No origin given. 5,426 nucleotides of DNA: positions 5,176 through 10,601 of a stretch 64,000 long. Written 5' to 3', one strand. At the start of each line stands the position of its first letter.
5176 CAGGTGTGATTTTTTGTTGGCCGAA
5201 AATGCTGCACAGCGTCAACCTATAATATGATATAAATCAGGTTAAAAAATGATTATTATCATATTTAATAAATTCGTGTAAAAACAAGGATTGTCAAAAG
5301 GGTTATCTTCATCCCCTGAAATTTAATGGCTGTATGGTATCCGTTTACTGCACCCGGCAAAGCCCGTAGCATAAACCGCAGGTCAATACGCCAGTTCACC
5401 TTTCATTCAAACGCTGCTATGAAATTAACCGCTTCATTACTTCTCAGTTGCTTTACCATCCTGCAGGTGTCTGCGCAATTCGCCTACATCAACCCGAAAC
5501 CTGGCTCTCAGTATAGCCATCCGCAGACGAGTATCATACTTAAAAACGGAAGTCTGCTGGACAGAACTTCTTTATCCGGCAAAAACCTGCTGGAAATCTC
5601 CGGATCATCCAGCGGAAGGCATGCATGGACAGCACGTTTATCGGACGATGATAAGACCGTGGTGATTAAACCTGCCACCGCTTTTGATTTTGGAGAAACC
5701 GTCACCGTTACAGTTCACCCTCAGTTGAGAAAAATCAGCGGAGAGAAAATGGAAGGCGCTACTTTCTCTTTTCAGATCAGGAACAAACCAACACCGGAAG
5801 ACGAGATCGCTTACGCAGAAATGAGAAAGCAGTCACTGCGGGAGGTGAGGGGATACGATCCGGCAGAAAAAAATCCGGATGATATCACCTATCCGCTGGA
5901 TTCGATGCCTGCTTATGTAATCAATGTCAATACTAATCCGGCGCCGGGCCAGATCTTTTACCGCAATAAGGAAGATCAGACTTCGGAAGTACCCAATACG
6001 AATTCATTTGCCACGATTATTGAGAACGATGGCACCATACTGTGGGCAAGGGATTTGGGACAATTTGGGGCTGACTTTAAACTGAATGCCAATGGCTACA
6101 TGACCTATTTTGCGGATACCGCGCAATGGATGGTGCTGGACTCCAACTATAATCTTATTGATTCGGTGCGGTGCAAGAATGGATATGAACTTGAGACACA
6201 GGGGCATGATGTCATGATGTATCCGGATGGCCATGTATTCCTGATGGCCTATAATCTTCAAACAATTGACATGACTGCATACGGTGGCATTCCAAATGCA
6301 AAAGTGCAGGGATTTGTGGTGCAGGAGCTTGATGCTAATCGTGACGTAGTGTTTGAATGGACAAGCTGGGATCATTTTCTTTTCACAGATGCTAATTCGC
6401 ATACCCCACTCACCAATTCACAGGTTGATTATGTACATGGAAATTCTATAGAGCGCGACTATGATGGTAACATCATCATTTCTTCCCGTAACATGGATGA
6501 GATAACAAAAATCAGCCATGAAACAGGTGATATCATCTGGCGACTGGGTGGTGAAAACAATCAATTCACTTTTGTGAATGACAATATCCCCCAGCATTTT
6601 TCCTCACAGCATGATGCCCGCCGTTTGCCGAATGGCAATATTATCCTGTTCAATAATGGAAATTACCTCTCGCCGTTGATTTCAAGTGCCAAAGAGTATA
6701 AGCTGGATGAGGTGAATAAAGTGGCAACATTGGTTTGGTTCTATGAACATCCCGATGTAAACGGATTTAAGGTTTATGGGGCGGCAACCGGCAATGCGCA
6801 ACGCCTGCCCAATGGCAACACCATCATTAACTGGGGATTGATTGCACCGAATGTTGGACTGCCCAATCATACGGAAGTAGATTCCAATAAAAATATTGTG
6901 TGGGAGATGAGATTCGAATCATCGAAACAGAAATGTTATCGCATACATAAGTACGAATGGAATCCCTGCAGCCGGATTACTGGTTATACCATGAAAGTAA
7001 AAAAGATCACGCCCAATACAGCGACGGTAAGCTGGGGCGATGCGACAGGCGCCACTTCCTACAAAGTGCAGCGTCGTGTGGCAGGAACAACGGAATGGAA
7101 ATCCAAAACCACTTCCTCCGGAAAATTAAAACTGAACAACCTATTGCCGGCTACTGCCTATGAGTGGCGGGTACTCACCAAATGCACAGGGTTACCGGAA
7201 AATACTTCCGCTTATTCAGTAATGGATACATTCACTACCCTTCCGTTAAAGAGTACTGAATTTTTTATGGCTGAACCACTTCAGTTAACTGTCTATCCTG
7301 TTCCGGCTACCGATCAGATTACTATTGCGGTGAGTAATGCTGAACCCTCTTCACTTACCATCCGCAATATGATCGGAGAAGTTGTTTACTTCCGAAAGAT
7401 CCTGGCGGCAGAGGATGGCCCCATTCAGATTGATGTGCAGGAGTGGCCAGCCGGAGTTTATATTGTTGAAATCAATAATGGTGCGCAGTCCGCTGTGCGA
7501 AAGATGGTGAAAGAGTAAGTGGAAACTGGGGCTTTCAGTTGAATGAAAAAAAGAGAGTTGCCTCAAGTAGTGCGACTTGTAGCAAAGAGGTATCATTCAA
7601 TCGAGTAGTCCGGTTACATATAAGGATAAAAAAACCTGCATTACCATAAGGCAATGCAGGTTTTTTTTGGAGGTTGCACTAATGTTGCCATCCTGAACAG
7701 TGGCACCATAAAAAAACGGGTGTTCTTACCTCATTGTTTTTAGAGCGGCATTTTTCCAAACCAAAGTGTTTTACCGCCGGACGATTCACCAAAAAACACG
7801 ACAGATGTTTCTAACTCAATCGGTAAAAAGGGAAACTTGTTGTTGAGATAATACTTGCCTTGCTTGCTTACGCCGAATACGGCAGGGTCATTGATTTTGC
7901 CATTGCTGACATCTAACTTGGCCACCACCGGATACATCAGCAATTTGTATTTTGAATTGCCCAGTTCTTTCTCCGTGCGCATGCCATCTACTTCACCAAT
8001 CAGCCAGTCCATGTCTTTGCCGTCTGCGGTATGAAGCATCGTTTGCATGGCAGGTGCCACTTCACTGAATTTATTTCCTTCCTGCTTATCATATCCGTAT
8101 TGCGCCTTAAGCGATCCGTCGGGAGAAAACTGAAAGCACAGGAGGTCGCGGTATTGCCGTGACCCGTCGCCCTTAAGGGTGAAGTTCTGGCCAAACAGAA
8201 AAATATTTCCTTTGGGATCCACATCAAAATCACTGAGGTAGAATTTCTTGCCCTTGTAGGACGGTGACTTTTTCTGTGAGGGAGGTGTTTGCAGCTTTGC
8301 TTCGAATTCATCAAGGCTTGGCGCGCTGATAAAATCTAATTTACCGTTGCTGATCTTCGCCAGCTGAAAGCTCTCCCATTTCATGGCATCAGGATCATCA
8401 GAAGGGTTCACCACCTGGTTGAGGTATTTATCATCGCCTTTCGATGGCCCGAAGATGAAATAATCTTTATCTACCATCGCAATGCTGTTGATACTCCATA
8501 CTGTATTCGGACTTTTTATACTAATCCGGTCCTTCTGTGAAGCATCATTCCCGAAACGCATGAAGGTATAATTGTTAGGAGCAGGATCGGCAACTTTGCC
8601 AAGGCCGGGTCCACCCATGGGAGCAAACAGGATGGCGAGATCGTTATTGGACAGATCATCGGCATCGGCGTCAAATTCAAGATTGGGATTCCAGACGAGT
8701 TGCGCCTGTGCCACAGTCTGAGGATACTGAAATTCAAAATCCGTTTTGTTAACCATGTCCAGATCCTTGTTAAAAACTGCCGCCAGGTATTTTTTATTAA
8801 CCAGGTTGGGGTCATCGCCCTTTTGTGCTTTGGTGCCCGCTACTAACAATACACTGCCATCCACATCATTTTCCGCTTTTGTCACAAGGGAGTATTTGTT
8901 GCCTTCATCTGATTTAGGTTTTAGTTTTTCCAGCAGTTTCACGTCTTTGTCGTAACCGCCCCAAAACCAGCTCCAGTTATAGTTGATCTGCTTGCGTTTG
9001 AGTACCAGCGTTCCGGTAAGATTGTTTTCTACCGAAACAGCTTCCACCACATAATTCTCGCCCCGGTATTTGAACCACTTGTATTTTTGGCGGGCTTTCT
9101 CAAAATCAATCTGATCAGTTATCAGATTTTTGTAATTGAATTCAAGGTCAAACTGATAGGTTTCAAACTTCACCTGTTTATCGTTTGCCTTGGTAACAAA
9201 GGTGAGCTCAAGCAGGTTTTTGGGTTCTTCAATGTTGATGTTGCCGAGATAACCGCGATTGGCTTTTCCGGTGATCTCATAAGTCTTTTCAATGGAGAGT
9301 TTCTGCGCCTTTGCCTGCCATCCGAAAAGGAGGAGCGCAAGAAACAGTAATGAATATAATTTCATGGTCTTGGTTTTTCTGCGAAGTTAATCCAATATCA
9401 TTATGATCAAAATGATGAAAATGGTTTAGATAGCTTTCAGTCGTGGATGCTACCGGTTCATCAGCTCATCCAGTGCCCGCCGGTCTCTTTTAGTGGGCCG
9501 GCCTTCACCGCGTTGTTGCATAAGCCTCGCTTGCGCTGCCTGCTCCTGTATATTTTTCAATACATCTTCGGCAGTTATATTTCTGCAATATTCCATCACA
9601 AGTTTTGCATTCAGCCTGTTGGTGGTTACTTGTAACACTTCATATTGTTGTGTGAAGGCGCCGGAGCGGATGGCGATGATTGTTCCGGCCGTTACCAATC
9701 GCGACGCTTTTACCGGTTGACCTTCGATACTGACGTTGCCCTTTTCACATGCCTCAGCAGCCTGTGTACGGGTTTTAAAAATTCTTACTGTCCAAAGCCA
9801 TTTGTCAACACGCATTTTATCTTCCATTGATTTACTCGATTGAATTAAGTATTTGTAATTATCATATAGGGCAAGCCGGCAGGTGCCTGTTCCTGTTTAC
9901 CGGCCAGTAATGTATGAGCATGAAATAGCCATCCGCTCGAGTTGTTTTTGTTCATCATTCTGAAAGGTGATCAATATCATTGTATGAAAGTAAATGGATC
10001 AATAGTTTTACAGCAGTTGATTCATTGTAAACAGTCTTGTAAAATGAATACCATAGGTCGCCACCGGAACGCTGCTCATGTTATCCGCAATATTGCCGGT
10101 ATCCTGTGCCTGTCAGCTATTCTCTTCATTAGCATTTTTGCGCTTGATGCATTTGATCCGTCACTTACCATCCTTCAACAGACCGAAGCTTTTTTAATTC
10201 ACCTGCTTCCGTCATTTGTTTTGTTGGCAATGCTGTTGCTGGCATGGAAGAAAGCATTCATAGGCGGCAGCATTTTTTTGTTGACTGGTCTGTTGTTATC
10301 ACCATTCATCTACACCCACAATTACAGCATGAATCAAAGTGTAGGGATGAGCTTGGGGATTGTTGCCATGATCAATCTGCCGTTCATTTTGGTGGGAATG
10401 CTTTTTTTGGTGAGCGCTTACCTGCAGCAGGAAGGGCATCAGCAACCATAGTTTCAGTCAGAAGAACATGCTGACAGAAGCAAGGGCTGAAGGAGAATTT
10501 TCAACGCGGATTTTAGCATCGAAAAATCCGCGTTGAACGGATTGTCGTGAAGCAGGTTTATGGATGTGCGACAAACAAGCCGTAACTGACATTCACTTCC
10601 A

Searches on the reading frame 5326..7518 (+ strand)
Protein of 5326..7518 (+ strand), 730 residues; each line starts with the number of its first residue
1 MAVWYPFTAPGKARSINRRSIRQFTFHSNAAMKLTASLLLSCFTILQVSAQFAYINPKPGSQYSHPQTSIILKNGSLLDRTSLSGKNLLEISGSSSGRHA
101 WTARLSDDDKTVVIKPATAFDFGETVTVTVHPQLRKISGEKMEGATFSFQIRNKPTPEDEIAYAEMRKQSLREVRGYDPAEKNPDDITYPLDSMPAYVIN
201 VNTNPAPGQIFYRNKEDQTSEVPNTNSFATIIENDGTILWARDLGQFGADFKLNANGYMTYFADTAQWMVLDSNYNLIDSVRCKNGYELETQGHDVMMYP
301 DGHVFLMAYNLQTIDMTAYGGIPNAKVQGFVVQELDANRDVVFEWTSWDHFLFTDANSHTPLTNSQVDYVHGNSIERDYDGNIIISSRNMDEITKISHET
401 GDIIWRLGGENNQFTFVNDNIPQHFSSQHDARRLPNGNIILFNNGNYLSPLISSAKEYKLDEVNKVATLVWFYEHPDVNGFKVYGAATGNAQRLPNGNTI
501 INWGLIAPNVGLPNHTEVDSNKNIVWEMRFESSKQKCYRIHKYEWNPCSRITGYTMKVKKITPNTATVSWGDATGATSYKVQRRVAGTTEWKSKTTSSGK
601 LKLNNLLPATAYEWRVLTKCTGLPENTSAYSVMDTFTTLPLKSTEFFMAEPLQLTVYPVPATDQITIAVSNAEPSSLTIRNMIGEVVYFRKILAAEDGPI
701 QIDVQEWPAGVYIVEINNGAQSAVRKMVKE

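Call 76: search_protein_families(library=pfam, proteins=[window:5326-7518:+], max_evalue=0.00001)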
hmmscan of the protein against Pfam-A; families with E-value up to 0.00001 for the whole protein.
window:5326-7518:+ (730 aa): 3 families
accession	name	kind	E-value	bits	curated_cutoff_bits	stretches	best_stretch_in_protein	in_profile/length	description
PF05935.17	Arylsulfotrans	-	3.9e-28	99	24.2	1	224-539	25-374/374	Arylsulfotransferase (ASST)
PF14269.12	Arylsulfotran_2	-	4.9e-28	98.8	27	1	269-530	28-300/301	Arylsulfotransferase (ASST)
PF18962.6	Por_Secre_tail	-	2e-12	47.7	27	1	656-728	1-74/75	Secretion system C-terminal sorting domain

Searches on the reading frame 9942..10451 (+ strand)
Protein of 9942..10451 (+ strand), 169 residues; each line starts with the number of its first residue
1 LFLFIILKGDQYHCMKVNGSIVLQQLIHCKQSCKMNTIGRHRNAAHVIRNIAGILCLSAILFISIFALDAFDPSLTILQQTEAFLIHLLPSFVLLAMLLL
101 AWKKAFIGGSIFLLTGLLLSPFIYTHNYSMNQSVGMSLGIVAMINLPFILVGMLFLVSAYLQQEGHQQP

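Call 76: search_protein_families(library=pfam, proteins=[window:9942-10451:+], max_evalue=0.00001)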
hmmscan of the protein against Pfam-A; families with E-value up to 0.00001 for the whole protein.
window:9942-10451:+ (169 aa): 1 family
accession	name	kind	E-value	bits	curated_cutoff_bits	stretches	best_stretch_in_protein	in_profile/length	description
PF24709.1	DUF7670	-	6.8e-28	97.8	29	1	44-164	4-115/118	Domain of unknown function (DUF7670)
